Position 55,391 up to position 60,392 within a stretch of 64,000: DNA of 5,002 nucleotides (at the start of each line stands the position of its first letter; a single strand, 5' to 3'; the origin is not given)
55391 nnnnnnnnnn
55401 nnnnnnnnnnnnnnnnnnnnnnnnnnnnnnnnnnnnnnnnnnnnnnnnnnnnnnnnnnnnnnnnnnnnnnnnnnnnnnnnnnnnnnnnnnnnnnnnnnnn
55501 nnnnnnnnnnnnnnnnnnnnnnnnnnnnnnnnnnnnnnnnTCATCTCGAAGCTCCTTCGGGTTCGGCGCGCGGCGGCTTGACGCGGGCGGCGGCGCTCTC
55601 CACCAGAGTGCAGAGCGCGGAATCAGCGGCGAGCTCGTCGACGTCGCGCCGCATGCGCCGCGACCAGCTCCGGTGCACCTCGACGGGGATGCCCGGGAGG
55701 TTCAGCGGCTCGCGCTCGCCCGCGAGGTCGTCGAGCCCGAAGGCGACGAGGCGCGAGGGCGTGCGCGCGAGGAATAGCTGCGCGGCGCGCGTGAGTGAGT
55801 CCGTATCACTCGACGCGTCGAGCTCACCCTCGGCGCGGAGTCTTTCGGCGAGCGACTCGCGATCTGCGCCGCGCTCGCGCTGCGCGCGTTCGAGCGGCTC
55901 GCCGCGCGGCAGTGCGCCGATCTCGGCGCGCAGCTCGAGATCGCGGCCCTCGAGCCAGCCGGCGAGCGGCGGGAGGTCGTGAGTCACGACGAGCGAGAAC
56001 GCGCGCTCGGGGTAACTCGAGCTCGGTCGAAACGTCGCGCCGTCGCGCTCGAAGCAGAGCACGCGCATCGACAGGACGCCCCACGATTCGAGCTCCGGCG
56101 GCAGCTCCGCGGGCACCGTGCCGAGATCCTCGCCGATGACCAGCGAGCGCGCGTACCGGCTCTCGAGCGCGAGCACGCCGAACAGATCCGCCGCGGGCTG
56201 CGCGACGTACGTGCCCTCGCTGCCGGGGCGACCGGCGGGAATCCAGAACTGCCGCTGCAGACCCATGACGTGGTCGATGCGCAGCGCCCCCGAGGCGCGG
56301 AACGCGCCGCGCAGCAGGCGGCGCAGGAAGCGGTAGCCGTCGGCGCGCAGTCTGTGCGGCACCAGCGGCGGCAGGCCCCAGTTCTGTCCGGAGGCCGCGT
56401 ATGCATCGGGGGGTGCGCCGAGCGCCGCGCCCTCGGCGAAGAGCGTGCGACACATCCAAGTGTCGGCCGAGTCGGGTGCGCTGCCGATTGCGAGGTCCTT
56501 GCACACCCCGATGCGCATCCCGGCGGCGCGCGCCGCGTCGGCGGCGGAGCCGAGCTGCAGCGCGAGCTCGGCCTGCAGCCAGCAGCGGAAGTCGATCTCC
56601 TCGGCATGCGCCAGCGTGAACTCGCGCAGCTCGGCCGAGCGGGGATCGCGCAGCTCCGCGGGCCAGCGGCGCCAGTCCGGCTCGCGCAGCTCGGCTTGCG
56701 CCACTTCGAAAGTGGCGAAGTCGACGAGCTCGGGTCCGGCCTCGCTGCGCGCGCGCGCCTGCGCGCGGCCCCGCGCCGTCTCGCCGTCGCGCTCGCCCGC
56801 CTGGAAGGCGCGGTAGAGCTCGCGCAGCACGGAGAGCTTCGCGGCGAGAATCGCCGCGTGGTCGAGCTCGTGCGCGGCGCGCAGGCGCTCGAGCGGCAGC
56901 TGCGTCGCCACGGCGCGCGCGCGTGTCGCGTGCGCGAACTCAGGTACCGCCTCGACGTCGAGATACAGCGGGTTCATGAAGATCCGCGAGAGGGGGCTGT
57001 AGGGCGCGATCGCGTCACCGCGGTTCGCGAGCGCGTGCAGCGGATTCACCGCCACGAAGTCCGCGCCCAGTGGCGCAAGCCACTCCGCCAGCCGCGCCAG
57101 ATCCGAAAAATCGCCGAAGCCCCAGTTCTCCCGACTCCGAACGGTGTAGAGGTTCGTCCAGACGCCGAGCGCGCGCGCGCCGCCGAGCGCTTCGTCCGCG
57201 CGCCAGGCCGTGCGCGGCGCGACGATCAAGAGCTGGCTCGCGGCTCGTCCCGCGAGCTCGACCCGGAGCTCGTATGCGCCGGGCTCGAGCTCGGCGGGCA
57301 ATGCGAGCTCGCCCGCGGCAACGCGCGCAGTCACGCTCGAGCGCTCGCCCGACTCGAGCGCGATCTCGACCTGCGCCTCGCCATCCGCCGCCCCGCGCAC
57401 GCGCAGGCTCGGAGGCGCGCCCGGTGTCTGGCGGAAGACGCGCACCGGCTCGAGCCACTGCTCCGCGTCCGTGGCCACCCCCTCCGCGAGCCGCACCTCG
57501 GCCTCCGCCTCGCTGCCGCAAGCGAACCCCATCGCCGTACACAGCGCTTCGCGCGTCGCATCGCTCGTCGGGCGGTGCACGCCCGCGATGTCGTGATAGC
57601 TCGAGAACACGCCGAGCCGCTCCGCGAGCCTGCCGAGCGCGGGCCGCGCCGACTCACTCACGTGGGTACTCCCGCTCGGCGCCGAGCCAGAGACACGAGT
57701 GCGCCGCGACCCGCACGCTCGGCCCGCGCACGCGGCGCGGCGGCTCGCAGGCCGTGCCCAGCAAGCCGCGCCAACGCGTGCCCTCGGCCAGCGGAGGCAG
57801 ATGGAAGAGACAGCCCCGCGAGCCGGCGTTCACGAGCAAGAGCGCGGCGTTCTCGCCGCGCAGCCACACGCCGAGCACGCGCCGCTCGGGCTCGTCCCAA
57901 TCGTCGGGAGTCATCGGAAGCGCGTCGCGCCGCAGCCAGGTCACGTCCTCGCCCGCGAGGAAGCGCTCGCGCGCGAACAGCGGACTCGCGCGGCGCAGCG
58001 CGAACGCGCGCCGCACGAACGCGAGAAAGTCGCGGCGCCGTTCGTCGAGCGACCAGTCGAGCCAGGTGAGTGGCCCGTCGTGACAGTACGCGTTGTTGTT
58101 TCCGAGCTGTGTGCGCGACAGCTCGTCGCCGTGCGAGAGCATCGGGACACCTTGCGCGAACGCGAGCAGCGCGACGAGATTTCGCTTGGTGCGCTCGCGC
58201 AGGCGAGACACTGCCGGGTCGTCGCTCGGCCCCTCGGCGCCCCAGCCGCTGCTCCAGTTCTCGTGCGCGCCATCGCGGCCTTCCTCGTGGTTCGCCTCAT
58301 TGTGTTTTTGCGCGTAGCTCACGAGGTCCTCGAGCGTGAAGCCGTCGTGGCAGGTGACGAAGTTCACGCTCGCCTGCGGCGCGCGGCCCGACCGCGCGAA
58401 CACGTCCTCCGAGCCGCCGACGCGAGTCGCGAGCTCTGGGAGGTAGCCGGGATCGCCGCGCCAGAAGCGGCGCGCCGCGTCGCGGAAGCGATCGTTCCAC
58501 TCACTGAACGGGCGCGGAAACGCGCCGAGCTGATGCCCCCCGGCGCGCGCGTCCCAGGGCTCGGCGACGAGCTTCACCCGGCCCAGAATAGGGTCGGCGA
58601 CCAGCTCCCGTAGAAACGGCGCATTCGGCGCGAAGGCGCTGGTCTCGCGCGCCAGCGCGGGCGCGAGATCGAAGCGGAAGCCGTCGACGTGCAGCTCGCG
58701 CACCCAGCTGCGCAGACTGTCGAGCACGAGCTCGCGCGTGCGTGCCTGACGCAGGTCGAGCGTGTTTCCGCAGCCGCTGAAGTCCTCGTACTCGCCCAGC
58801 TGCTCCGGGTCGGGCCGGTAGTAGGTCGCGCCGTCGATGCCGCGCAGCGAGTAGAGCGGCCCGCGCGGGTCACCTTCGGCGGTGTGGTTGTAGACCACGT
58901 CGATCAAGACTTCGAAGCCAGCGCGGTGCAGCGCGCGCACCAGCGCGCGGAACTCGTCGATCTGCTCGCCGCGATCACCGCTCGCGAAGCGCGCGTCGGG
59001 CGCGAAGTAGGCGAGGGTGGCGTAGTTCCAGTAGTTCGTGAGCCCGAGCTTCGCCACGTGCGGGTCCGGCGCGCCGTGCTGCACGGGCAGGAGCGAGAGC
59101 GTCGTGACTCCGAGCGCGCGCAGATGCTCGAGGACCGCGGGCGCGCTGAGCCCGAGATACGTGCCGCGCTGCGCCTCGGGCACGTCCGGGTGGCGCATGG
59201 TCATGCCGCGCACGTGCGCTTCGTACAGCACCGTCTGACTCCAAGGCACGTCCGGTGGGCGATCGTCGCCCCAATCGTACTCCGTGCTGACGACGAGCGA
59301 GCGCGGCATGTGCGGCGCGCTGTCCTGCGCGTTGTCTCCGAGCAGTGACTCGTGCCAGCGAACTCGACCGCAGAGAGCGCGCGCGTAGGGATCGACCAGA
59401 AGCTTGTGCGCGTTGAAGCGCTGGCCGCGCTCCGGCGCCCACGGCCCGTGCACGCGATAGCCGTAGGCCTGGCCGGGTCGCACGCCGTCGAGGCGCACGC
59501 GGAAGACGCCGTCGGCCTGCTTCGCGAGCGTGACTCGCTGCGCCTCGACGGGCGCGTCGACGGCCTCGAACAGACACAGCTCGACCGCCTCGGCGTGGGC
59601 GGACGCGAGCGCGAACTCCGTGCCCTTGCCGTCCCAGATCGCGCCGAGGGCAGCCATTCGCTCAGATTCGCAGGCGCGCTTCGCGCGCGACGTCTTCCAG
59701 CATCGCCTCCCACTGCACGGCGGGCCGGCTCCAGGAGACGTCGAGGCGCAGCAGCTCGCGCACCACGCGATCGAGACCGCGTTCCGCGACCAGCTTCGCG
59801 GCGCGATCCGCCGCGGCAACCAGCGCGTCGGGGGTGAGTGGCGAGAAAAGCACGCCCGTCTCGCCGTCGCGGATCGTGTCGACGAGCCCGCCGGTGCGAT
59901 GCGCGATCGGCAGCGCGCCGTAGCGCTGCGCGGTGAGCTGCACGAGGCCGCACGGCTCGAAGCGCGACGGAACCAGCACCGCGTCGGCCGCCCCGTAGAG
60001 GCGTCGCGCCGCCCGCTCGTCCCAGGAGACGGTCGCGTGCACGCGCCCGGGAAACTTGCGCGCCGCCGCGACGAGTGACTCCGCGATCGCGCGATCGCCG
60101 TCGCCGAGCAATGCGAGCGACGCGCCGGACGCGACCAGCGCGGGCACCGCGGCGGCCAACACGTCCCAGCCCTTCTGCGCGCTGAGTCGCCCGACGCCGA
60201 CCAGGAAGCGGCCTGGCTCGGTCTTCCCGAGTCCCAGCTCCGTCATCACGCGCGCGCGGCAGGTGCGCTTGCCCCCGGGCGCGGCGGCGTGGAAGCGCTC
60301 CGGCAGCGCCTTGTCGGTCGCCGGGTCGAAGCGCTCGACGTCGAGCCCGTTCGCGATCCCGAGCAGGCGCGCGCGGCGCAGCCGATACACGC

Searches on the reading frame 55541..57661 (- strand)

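Call 32: search_protein_families(library=pfam, proteins=[window:55541-57661:-])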
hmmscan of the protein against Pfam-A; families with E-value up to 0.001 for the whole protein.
window:55541-57661:- (706 aa): 2 families
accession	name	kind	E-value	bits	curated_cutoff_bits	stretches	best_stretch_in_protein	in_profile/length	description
PF02446.23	Glyco_hydro_77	-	4.8e-105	352.6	25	1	170-672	2-461/465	4-alpha-glucanotransferase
PF21226.3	MalQ_N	-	3.8e-10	40.4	24.1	1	70-149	1-91/91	MalQ N-terminal beta sandwich domain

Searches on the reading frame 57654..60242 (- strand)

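Call 32: search_protein_families(library=pfam, proteins=[window:57654-60242:-])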
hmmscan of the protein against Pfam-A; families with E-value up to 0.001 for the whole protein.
window:57654-60242:- (862 aa): 2 families
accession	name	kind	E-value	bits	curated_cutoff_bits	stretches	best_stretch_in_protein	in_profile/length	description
PF02922.24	CBM_48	-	3.5e-12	46.9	22.4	1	199-287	2-83/83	Carbohydrate-binding module 48 (Isoamylase N-terminal domain)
PF00128.31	Alpha-amylase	-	5.7e-08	32.9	22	0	371-456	25-94/446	Alpha amylase, catalytic domain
